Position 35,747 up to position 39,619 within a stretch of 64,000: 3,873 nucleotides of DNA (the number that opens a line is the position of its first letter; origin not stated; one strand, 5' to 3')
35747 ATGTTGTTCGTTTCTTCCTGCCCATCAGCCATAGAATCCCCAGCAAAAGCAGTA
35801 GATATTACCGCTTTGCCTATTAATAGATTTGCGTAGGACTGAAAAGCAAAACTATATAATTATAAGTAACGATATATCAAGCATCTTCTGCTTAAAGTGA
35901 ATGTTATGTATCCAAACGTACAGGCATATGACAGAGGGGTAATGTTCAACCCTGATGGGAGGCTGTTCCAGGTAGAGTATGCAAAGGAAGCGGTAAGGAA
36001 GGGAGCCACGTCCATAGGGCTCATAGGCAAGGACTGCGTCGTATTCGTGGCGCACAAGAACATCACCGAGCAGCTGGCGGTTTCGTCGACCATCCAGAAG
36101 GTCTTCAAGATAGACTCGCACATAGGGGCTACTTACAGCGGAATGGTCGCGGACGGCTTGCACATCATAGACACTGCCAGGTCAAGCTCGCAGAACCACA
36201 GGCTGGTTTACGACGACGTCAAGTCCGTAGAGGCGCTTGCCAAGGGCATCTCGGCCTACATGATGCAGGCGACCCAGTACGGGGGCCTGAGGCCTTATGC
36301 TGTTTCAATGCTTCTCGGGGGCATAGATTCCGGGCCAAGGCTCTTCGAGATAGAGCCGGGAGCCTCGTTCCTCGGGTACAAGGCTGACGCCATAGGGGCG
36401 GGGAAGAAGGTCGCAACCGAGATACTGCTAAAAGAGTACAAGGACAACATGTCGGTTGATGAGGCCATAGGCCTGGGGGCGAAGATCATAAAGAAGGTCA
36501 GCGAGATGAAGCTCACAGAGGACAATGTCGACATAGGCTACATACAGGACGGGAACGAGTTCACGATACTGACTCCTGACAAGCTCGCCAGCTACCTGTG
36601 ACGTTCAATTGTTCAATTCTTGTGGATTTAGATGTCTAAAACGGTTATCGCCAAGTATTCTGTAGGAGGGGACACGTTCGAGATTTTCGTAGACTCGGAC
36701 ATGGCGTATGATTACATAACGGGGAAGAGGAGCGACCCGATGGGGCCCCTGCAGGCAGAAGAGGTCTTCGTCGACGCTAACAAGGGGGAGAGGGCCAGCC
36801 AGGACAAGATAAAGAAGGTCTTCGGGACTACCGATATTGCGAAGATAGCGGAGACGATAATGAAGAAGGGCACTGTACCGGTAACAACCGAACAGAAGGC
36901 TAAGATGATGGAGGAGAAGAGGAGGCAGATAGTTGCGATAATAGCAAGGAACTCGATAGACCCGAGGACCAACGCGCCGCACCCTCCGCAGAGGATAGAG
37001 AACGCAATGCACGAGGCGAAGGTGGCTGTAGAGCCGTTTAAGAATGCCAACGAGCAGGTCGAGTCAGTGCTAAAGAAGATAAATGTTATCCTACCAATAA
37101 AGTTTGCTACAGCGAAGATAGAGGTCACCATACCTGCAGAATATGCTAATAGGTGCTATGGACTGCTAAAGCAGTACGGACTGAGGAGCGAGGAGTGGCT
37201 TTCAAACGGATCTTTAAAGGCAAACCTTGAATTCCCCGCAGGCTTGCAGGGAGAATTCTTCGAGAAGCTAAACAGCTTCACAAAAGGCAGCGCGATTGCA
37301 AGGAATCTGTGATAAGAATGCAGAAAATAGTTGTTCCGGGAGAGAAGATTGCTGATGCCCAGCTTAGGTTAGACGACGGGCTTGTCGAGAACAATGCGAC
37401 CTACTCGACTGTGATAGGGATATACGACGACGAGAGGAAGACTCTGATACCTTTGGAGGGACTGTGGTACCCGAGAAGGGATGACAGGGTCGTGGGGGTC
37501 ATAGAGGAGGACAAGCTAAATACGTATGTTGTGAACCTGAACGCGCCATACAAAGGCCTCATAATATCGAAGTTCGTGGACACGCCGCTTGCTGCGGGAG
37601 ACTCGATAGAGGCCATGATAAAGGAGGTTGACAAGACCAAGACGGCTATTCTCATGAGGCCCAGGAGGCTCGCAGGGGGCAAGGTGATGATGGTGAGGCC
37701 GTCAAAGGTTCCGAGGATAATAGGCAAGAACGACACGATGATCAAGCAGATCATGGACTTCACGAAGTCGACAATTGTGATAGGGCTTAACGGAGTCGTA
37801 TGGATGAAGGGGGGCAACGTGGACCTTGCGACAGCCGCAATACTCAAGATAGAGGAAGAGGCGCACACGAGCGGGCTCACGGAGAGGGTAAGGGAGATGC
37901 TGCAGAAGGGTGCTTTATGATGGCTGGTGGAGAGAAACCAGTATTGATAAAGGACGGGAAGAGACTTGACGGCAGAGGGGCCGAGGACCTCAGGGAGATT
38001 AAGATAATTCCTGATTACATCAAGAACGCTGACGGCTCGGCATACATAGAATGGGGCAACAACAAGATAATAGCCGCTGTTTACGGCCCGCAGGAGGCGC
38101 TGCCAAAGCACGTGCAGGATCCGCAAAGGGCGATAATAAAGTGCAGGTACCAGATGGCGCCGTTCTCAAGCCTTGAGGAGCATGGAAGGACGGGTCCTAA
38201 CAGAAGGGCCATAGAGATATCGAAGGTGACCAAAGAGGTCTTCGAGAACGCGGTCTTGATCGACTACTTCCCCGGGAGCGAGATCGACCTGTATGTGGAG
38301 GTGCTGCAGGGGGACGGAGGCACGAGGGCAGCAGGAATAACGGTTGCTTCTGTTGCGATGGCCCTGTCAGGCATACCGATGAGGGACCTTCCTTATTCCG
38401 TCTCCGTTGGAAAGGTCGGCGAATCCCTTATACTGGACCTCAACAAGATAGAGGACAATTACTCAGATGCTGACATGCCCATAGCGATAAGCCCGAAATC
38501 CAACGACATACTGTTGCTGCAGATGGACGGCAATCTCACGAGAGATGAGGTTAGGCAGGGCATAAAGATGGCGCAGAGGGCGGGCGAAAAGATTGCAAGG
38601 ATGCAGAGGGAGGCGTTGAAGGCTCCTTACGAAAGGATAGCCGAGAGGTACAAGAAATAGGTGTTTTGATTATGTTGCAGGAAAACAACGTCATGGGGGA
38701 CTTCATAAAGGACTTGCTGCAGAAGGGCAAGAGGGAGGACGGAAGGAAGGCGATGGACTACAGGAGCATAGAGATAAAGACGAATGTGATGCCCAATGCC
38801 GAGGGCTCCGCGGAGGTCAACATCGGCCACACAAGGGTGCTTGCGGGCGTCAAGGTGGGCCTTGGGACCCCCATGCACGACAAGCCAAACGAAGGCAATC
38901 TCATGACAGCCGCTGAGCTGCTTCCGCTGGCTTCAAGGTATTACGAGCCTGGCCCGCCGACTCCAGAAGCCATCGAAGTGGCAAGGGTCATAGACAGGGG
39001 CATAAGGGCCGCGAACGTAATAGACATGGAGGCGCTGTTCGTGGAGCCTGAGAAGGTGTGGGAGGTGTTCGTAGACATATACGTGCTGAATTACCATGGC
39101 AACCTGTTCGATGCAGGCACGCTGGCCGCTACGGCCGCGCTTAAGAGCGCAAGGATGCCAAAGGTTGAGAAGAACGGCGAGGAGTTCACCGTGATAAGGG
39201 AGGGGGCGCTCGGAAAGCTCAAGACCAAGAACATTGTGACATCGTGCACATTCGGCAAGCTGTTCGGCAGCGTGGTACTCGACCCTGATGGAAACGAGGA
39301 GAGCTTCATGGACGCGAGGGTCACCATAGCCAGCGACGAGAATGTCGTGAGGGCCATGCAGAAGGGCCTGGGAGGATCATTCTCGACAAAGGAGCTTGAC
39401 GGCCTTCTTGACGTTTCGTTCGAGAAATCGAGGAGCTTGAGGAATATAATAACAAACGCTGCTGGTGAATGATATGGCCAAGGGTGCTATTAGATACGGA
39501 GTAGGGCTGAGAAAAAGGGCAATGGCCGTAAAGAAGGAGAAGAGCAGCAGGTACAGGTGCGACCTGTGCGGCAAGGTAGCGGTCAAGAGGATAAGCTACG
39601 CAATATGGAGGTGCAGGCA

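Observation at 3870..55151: Four dispersed paralogs of a pilin-like (class III signal peptide) LamG protein within 51 kb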

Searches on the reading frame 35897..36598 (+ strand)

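Call 18: search_protein_families(library=pfam, proteins=[window:35897-36598:+], max_evalue=0.001)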
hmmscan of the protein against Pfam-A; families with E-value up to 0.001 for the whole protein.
window:35897-36598:+ (234 aa): 2 families
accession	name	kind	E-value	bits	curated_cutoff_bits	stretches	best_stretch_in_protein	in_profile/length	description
PF00227.31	Proteasome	-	1.1e-49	169.2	22.4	1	33-216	1-189/189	Proteasome subunit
PF10584.14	Proteasome_A_N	-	1.1e-09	38.2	27.7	1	11-32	1-23/23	Proteasome subunit A N-terminal signature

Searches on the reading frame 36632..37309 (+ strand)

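Call 18: search_protein_families(library=pfam, proteins=[window:36632-37309:+], max_evalue=0.001)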
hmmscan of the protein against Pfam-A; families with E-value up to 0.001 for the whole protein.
window:36632-37309:+ (226 aa): 3 families
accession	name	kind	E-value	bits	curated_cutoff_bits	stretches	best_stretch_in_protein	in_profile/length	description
PF09377.16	SBDS_domain_II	-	7e-24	83.9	27.2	1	98-159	1-62/62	SBDS protein, domain II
PF01172.24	SBDS_N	-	6.7e-21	74.5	24.6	1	4-89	2-87/88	Shwachman-Bodian-Diamond syndrome (SBDS) N-terminal domain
PF20268.4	SBDS_C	-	5e-13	49.2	27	1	161-221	1-64/71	SBDS protein, C-terminal domain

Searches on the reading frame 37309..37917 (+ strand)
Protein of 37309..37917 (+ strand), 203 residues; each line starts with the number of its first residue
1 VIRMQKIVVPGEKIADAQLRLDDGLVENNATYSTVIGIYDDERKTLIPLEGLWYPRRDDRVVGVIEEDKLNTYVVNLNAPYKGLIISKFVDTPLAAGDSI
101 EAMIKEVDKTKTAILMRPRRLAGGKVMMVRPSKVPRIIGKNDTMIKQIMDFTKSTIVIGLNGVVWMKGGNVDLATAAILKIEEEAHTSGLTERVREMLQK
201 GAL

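Call 20: search_protein_families(library=pfam, proteins=[window:37309-37917:+], max_evalue=0.001)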
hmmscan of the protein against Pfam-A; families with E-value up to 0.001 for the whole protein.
window:37309-37917:+ (203 aa): 3 families
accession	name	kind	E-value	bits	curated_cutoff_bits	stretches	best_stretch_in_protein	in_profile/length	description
PF15985.11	KH_6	-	1.9e-05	25.3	27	1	124-171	1-46/47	KH domain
PF00013.35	KH_1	-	2.6e-05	24.3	21.5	1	126-172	3-55/66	KH domain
PF22625.2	ECR1_N_2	-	0.00031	20.9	27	0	6-50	2-51/51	Exosome RNA binding protein RRP4 N-terminal domain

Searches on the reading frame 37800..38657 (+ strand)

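Call 18: search_protein_families(library=pfam, proteins=[window:37800-38657:+], max_evalue=0.001)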
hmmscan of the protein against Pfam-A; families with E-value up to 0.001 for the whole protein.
window:37800-38657:+ (286 aa): 2 families
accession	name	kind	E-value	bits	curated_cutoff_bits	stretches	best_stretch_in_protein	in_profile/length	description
PF01138.27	RNase_PH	-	2e-31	109.6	25.5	1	64-193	2-130/130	3' exoribonuclease family, domain 1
PF03725.20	RNase_PH_C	-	9.9e-16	57.9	20.8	1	196-260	1-66/67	3' exoribonuclease family, domain 2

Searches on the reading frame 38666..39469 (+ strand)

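Call 18: search_protein_families(library=pfam, proteins=[window:38666-39469:+], max_evalue=0.001)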
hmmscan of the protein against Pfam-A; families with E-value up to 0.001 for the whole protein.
window:38666-39469:+ (268 aa): 2 families
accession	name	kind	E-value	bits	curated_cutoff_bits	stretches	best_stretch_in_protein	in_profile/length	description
PF01138.27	RNase_PH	-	5.2e-30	105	25.5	1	32-165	2-130/130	3' exoribonuclease family, domain 1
PF03725.20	RNase_PH_C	-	5.5e-10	39.5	20.8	1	190-253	2-66/67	3' exoribonuclease family, domain 2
